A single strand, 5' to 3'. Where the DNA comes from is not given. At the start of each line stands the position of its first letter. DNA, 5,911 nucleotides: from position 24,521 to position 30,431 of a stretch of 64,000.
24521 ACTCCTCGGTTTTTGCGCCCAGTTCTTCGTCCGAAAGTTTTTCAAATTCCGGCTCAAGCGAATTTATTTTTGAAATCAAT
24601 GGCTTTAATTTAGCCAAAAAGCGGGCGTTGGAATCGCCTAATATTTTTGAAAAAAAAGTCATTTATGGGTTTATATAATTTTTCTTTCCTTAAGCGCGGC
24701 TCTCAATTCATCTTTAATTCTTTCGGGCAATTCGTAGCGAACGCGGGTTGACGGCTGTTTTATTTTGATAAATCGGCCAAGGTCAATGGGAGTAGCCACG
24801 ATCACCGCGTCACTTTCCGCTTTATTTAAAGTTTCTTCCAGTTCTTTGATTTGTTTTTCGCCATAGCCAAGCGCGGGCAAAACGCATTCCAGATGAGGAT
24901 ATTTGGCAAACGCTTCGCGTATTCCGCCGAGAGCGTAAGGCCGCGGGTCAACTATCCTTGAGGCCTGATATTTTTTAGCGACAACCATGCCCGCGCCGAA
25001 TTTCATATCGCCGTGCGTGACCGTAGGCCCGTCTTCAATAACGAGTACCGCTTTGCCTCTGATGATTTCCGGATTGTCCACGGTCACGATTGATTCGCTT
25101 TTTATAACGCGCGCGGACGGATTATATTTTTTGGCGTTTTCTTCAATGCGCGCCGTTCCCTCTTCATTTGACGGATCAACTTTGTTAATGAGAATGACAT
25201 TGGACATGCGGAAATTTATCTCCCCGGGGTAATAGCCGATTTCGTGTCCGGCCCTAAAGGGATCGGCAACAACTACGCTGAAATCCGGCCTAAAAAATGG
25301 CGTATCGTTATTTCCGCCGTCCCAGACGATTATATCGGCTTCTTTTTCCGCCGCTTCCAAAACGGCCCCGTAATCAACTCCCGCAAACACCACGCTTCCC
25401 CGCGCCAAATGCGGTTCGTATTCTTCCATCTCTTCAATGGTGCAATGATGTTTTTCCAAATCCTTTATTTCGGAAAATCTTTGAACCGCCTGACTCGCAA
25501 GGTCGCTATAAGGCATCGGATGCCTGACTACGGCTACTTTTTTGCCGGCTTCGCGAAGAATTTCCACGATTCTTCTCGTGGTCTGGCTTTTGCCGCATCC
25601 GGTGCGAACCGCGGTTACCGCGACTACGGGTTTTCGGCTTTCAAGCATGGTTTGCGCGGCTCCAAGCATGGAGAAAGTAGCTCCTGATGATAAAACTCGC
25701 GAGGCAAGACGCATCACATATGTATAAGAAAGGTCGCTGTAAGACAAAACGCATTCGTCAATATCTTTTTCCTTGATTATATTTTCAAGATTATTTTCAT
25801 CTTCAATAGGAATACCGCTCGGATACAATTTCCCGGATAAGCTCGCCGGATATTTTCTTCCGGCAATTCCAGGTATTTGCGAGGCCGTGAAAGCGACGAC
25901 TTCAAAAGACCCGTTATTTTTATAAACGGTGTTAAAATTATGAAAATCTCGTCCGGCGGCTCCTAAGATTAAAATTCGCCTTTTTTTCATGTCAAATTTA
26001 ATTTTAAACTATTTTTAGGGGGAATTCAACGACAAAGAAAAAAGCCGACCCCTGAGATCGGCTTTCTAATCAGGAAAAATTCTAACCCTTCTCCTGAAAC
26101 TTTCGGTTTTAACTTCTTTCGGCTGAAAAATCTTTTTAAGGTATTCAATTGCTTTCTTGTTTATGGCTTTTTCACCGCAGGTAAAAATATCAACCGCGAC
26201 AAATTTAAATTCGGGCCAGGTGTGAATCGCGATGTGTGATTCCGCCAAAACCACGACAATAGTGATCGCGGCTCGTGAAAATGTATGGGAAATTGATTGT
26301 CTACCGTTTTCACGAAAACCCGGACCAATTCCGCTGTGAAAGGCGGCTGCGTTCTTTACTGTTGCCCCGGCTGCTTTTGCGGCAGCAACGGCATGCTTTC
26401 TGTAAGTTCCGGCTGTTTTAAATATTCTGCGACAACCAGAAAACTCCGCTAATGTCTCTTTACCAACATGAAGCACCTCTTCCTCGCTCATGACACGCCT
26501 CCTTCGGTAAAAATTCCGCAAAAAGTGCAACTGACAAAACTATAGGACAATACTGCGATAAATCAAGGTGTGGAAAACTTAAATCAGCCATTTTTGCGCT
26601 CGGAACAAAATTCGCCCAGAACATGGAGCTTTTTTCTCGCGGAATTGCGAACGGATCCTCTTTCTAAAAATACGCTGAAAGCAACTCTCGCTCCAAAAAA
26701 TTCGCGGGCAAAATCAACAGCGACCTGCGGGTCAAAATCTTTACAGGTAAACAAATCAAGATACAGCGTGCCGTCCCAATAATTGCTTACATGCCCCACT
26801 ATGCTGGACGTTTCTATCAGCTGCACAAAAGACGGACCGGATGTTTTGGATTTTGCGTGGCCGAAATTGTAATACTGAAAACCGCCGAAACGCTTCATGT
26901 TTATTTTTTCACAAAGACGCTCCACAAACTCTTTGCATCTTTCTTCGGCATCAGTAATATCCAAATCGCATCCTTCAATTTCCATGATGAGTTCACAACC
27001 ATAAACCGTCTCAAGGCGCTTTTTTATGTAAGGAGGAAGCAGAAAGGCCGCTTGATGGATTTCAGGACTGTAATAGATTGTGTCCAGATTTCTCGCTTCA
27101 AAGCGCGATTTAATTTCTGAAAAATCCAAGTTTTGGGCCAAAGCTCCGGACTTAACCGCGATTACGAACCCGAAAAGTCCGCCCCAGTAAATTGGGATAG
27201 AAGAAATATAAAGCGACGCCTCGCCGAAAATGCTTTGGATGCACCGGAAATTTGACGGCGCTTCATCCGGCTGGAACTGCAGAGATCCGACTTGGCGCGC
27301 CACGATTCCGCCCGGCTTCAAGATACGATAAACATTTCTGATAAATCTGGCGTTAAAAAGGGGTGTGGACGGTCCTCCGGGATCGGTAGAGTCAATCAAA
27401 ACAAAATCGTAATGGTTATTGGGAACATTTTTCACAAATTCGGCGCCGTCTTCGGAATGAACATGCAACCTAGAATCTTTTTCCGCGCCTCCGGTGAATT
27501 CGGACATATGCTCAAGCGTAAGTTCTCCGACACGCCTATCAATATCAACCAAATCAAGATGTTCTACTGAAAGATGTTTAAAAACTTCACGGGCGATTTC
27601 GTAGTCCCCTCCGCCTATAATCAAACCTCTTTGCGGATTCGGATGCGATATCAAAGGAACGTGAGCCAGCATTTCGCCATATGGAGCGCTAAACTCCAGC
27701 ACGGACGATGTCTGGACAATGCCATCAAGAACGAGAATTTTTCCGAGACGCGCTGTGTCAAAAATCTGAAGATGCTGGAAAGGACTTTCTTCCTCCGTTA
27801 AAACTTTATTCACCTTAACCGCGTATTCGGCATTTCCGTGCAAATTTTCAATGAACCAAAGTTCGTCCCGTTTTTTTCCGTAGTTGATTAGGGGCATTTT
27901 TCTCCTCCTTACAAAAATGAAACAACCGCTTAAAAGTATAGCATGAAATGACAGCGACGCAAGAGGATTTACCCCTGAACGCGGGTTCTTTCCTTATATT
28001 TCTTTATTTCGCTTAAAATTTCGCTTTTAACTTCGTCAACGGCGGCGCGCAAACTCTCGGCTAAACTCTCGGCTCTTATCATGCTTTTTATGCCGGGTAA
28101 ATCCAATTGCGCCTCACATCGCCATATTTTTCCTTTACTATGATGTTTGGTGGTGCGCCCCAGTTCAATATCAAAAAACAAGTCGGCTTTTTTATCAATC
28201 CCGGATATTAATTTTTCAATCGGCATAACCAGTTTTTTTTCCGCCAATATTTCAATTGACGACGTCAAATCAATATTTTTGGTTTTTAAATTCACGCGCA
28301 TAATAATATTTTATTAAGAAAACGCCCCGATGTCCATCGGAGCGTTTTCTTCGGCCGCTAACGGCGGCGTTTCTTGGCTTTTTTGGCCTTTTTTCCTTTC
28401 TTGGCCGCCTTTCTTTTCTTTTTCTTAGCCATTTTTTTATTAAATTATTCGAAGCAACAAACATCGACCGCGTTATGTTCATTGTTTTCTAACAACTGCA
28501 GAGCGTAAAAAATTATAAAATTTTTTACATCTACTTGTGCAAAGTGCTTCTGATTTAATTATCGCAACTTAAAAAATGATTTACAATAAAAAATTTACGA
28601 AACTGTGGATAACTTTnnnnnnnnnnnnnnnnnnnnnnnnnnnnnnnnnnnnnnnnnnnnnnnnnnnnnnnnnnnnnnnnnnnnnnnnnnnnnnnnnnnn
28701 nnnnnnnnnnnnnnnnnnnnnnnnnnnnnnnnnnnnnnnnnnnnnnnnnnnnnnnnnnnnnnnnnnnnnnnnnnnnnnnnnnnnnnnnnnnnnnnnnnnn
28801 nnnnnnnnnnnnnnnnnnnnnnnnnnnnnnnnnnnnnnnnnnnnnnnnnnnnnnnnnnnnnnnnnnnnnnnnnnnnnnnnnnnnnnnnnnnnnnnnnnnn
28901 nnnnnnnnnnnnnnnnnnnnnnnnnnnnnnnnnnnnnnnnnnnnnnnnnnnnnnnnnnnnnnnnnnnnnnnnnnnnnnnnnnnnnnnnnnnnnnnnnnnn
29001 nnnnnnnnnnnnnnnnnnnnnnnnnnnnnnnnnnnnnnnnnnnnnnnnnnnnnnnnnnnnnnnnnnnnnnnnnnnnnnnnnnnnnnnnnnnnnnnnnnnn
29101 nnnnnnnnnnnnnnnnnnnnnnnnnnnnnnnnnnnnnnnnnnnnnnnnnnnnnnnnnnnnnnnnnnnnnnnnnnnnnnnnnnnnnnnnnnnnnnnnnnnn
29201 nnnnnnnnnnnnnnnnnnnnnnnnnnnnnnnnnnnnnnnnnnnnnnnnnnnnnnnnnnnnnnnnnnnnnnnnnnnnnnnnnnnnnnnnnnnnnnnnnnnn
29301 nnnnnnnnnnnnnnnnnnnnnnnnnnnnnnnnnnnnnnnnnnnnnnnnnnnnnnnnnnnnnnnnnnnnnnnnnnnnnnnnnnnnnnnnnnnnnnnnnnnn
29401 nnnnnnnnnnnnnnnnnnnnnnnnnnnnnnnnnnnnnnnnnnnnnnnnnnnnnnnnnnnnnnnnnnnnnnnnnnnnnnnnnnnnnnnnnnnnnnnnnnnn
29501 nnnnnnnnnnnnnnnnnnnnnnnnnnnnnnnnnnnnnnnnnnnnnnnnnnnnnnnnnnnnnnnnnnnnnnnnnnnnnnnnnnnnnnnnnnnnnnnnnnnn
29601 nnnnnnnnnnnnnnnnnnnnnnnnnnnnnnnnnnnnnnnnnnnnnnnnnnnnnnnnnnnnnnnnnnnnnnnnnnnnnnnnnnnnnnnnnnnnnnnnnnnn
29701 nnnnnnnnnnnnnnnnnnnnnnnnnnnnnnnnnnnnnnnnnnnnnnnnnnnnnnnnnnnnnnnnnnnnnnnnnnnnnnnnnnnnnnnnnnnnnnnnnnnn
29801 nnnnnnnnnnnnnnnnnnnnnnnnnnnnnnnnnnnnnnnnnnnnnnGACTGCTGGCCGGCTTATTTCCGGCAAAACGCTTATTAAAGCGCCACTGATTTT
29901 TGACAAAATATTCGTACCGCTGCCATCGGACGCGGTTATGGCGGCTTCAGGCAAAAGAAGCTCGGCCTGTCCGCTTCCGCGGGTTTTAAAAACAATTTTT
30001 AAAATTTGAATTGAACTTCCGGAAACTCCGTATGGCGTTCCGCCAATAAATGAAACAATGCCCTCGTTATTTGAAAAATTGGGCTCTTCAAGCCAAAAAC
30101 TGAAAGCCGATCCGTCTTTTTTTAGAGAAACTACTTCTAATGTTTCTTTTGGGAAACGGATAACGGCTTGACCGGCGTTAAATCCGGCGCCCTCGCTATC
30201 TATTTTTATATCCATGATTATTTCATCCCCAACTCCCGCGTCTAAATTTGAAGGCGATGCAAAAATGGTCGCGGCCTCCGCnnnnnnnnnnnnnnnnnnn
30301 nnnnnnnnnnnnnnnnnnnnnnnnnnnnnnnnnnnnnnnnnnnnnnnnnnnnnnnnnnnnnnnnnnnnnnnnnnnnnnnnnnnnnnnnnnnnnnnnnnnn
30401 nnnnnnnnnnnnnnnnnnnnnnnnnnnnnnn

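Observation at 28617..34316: Two-component system co-oriented and apparently co-transcribed with a dockerin protein and a cohesin-like membrane-anchored protein.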

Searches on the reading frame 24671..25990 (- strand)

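Call 89: search_protein_families(library=pfam, proteins=[window:24671-25990:-], max_evalue=0.001)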
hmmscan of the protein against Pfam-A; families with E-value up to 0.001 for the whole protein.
window:24671-25990:- (439 aa): 1 family
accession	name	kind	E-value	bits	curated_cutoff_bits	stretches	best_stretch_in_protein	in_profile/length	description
PF02492.25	cobW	-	0.00045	20.3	20.7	0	234-296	114-179/180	CobW/HypB/UreG, nucleotide-binding domain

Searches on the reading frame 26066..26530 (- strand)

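Call 89: search_protein_families(library=pfam, proteins=[window:26066-26530:-], max_evalue=0.001)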
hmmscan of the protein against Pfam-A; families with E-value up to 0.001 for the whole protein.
window:26066-26530:- (154 aa): 1 family
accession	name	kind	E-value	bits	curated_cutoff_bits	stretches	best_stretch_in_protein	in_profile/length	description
PF02675.21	AdoMet_dc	-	2.6e-26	92.5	25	1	27-147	3-106/107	S-adenosylmethionine decarboxylase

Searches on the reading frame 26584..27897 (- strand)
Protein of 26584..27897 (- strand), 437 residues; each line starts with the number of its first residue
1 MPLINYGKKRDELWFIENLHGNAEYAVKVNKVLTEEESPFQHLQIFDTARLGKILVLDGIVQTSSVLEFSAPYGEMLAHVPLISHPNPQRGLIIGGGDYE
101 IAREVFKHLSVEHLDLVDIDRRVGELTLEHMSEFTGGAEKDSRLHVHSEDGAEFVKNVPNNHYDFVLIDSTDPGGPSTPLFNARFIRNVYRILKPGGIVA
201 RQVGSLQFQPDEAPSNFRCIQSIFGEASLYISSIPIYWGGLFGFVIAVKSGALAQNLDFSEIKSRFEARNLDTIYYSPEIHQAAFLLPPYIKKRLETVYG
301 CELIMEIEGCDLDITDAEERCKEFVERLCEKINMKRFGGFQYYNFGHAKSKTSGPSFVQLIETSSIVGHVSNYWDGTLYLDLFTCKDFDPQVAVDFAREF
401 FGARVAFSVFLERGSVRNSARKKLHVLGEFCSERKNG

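Call 89: search_protein_families(library=pfam, proteins=[window:26584-27897:-], max_evalue=0.001)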
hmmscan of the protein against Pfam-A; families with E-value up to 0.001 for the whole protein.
window:26584-27897:- (437 aa): 3 families
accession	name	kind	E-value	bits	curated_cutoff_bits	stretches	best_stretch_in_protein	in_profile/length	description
PF01564.23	Spermine_synth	-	2.3e-44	151.6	22.9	1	72-250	3-179/186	Spermine/spermidine synthase domain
PF17284.7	Spermine_synt_N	-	3.9e-14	52.7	22.1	1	13-64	1-52/53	Spermidine synthase tetramerisation domain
PF02675.21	AdoMet_dc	-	5.6e-14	52.8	25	1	303-413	2-106/107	S-adenosylmethionine decarboxylase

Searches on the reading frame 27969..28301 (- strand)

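Call 3: search_protein_families(library=pfam, proteins=[window:27969-28301:-], max_evalue=0.1)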
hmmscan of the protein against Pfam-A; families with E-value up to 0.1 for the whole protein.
window:27969-28301:- (110 aa): 1 family
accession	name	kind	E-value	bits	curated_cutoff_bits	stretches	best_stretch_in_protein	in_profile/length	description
PF02482.25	Ribosomal_S30AE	-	5.7e-10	40.2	23.7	1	3-106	1-87/88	Sigma 54 modulation protein / S30EA ribosomal protein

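Call 4: search_protein_families(library=ncbifam, proteins=[window:27969-28301:-], max_evalue=0.1)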
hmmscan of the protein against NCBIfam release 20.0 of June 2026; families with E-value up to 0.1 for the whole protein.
window:27969-28301:- (110 aa): 1 family
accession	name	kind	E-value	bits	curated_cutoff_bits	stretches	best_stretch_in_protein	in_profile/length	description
TIGR00741.1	yfiA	equivalog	1.3e-08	35.2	40.9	1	1-107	1-96/102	ribosome hibernation-promoting factor, HPF/YfiA family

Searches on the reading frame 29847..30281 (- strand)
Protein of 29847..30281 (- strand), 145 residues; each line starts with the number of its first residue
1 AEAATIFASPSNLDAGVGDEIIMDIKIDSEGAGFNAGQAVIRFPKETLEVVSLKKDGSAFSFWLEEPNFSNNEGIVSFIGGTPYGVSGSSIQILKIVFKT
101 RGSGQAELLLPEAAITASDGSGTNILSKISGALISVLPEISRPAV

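Call 41: search_solved_structures(query=A3, max_evalue=10, show_alignments=2)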
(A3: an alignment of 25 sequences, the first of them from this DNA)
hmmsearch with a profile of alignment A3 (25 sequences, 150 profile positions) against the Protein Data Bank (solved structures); distinct sequences matched with E-value up to 10: 10.
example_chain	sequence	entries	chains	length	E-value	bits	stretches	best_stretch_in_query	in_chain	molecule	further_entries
5m2o_A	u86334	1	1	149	0.074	15.9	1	6-61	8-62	Putative cellulosomal scaffoldin protein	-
5aoz_A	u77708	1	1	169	0.1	15.4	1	6-61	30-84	PUTATIVE CELLULOSOMAL SCAFFOLDIN PROTEIN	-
5m2s_A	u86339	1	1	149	0.22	14.4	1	10-61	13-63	Putative cellulosomal scaffoldin protein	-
4b9f_A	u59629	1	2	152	0.52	13.1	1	82-143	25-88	CELLULOSOMAL-SCAFFOLDING PROTEIN A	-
1nbc_A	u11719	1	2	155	0.53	13.1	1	82-143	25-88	CELLULOSOMAL SCAFFOLDING PROTEIN A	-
7urp_A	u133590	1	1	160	0.68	12.7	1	10-53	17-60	Ribonucleases G and E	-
5ix3_A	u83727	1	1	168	0.85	12.4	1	45-72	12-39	Diamine N-acetyltransferase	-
8fv0_C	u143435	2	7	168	0.86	12.4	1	45-72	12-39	Diamine N-acetyltransferase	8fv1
3l8q_A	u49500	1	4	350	0.98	12.2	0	2-52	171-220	Cellulosomal scaffoldin adaptor protein B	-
3d1n_I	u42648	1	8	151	1.1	12.1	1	40-84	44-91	POU domain, class 6, transcription factor 1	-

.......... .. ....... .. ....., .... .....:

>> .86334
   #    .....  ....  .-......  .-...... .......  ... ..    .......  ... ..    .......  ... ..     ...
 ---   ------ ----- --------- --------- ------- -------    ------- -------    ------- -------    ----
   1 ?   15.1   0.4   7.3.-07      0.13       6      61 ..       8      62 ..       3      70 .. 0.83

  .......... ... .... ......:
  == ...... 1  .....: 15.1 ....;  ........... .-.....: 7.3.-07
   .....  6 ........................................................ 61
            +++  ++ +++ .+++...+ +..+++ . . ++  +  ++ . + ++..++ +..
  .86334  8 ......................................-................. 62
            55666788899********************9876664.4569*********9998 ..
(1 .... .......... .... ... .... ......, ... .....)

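Call 46: predict_structure(alignment_id=A3)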
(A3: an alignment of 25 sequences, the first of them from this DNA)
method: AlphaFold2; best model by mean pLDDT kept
length: 145 residues; sequences in the alignment: 25
mean_pLDDT: 91.2   pTM: 0.83
mean pLDDT of the five models: 91.2, 89.7, 89.1, 87.5, 82.7
residues with pLDDT >= 90: 118; 70-90: 18; 50-70: 9; < 50: 0
segments of 3 or more residues with pLDDT < 50: none
pLDDT, mean of each block of 10 residues (from residue 1): 88 91 95 93 97 94 92 96 90 96 94 92 91 86 52
secondary structure, 60 per line:
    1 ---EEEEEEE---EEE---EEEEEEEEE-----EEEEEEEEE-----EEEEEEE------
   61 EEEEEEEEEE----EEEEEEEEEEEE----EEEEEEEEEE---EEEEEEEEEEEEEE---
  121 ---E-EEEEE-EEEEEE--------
elements in order: E4-10 E14-16 E20-28 E34-42 E48-54 E61-70 E75-86 E91-100 E104-117 E126-130 E132-137
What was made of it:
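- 29865..30275 (-): Cohesin module (residues 24-160). Domain model pLDDT 91.2, pTM 0.83 (call 46).
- On Cohesin domain (PF00963): Domain model pLDDT 91.2 (call 46).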

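Call 49: fold_search(model_id=the predicted structure, library=pdb)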
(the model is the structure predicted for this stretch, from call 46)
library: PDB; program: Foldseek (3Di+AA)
matches with E <= 10: 1994; with E <= 0.001: 115
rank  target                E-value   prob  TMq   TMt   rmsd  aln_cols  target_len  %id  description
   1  5k39_A                1.5e-08  1.00  0.66  0.58   5.8       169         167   18  THE TYPE II COHESIN DOCKERIN COMPLEX FROM CLOSTRIDIUM THERMOCELLUM (released 2017-03-29)
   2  2jh2_A                2.1e-08  1.00  0.64  0.69   3.4       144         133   14  X-ray crystal structure of a cohesin-like module from Clostridium perfringens (released 2007-11-06)
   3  3l8q_D                2.6e-08  1.00  0.68  0.31   4.8       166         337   14  Structure analysis of the type II cohesin dyad from the adaptor ScaA scaffoldin of Acetivibrio cellulolyticus (released 2010-05-05)
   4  4ums                  2.7e-08  1.00  0.75  0.71   3.2       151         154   16  The crystal structure of the seventh ScaB type I cohesin from Pseudobacteroides cellulosolvens (released 2015-05-06)
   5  5m0y_A                2.7e-08  1.00  0.68  0.58   5.0       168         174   17  Crystal Structure of the CohScaA-XDocCipB type II complex from Clostridium thermocellum at 1.5Angstrom resolution (released 2017-09-06)
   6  5lxv_C                2.9e-08  1.00  0.68  0.59   4.1       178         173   14  Crystal structure of Ruminococcus flavefaciens scaffoldin C cohesin in complex with a dockerin from an uncharacterized (released 2016-10-19)
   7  2w1n                  2.9e-08  1.00  0.67  0.45   4.7       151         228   16  cohesin and fibronectin type-III double module construct from the Clostridium perfringens glycoside hydrolase GH84C (released 2009-02-03)
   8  3l8q_C                3.0e-08  1.00  0.68  0.32   4.9       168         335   15  Structure analysis of the type II cohesin dyad from the adaptor ScaA scaffoldin of Acetivibrio cellulolyticus (released 2010-05-05)
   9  6kgc_A                3.2e-08  1.00  0.74  0.75   2.5       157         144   15  Crystal structure of CaDoc0917(R49D)-CaCohA2 complex at pH 5.4 (released 2020-07-08)
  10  2xdh                  3.3e-08  1.00  0.68  0.72   3.8       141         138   18  Non-cellulosomal cohesin from the hyperthermophilic archaeon Archaeoglobus fulgidus (released 2010-05-26)
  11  1qzn                  3.5e-08  1.00  0.69  0.59   4.8       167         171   15  Crystal Structure Analysis of a type II cohesin domain from the cellulosome of Acetivibrio cellulolyticus (released 2004-09-21)
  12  3l8q_A                4.4e-08  1.00  0.71  0.33   4.4       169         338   14  Structure analysis of the type II cohesin dyad from the adaptor ScaA scaffoldin of Acetivibrio cellulolyticus (released 2010-05-05)
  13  6kgf_C                4.6e-08  1.00  0.75  0.74   2.5       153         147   16  Crystal structure of CaDoc0917(R16D)-CaCohA2 complex at pH 8.2 (released 2020-07-08)
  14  4dh2_A                4.9e-08  1.00  0.73  0.67   3.0       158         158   12  Crystal structure of Coh-OlpC(Cthe_0452)-Doc435(Cthe_0435) complex: A novel type I Cohesin-Dockerin complex from Clost (released 2012-11-28)
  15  1g1k_A                5.1e-08  1.00  0.65  0.66   4.0       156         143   14  COHESIN MODULE FROM THE CELLULOSOME OF CLOSTRIDIUM CELLULOLYTICUM (released 2000-11-22)
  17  3ul4_A                6.7e-08  1.00  0.72  0.73   2.9       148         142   16  Crystal structure of Coh-OlpA(Cthe_3080)-Doc918(Cthe_0918) complex: A novel type I Cohesin-Dockerin complex from Clost (released 2012-11-28)
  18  2jh2_B                6.7e-08  1.00  0.66  0.70   3.4       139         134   16  X-ray crystal structure of a cohesin-like module from Clostridium perfringens (released 2007-11-06)
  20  4dh2_C                8.3e-08  1.00  0.70  0.66   3.3       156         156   13  Crystal structure of Coh-OlpC(Cthe_0452)-Doc435(Cthe_0435) complex: A novel type I Cohesin-Dockerin complex from Clost (released 2012-11-28)
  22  2vo8                  1.1e-07  1.00  0.71  0.75   3.9       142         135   13  Cohesin module from Clostridium perfringens ATCC13124 family 33 glycoside hydrolase. (released 2008-09-02)
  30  2jh2_C                1.8e-07  1.00  0.60  0.66   4.4       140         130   16  X-ray crystal structure of a cohesin-like module from Clostridium perfringens (released 2007-11-06)
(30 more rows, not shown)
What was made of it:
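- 29865..30275 (-): All top 50 Foldseek PDB hits are cohesins, TM 0.6-0.75, E from 1.5e-8 to 1e-6 (call 49).
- On Cohesin domain (PF00963): All top 50 Foldseek PDB hits are cohesins of types I, II, III and non-cellulosomal, with TM 0.6-0.75 (call 49).
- Closest known: Single-cohesin anchoring proteins OlpA/OlpC of Clostridium thermocellum. Same: Both are among the top fold hits (3ul4, 4dh2; call 49).
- Closest known: Non-cellulosomal cohesin-dockerin pairs. Same: 2jh2, 2w1n, 2vo8 and 2xdh are among the top fold hits (call 49).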
